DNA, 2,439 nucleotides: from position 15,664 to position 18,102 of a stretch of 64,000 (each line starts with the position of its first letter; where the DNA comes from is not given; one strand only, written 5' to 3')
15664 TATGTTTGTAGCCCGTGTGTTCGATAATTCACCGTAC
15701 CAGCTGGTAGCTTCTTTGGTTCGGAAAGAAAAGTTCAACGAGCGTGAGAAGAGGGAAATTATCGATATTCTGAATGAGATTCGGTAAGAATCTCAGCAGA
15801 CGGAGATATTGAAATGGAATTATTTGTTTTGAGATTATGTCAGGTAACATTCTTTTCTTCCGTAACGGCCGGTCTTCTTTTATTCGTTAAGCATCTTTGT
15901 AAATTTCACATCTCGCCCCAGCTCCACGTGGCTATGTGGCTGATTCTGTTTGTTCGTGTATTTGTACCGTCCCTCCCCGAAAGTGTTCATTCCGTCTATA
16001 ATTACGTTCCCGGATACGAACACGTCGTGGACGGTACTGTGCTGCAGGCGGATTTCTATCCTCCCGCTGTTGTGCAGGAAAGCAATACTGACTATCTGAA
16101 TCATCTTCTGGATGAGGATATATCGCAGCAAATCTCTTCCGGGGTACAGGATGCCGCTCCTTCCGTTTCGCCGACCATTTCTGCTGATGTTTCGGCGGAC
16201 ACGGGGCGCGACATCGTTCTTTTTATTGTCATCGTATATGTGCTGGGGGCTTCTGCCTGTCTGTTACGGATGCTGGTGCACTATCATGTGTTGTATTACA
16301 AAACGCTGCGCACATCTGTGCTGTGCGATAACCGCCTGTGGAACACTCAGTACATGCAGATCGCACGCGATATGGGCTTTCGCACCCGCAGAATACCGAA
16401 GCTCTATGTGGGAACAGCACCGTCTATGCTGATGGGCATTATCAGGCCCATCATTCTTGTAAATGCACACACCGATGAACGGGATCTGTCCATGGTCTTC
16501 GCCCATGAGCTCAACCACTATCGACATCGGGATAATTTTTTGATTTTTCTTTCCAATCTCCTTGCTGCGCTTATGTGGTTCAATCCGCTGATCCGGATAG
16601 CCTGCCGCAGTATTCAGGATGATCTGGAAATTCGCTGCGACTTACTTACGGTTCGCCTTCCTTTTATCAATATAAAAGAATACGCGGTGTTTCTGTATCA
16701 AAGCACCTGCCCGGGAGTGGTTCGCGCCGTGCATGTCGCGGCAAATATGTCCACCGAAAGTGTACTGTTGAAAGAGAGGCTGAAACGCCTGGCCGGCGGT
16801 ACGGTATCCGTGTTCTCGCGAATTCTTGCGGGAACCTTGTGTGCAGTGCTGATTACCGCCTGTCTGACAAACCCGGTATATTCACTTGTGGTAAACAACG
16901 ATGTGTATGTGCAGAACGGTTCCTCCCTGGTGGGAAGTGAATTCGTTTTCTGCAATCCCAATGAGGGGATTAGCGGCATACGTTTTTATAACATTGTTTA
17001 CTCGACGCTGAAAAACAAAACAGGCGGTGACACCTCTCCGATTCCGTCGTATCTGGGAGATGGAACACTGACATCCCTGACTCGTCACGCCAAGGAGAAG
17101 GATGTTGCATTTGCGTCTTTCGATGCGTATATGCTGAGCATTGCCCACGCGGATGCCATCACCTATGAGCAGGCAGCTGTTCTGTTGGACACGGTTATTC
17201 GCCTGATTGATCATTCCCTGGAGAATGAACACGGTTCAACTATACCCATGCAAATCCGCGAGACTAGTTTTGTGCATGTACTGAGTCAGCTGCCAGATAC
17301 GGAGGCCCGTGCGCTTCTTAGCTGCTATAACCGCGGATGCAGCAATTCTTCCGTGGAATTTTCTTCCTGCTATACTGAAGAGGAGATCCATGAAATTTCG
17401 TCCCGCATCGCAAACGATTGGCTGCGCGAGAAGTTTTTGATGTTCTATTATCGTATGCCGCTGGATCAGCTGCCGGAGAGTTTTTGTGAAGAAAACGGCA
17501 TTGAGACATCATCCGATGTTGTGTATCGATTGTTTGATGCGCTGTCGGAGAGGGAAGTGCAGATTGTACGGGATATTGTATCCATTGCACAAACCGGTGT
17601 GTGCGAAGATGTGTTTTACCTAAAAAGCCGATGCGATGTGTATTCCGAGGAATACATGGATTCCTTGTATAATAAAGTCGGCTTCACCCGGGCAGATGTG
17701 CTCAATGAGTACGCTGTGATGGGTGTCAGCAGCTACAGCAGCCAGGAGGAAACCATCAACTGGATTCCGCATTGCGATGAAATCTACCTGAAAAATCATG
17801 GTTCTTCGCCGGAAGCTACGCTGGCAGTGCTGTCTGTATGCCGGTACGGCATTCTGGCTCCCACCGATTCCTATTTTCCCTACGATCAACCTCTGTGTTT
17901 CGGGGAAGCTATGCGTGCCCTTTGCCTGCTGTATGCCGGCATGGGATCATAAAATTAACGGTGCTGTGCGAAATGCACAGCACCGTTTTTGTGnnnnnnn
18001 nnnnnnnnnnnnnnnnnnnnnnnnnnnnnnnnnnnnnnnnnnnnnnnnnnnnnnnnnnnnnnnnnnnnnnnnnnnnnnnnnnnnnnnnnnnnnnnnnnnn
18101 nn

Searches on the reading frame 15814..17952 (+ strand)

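Call 75: search_protein_families(library=pfam, proteins=[window:15814-17952:+], max_evalue=0.00001)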
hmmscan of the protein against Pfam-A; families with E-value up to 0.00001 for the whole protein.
window:15814-17952:+ (712 aa): 1 family
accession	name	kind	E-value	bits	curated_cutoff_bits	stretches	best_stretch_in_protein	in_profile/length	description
PF05569.17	Peptidase_M56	-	2.7e-26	92.9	31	1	9-324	4-294/296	BlaR1 peptidase M56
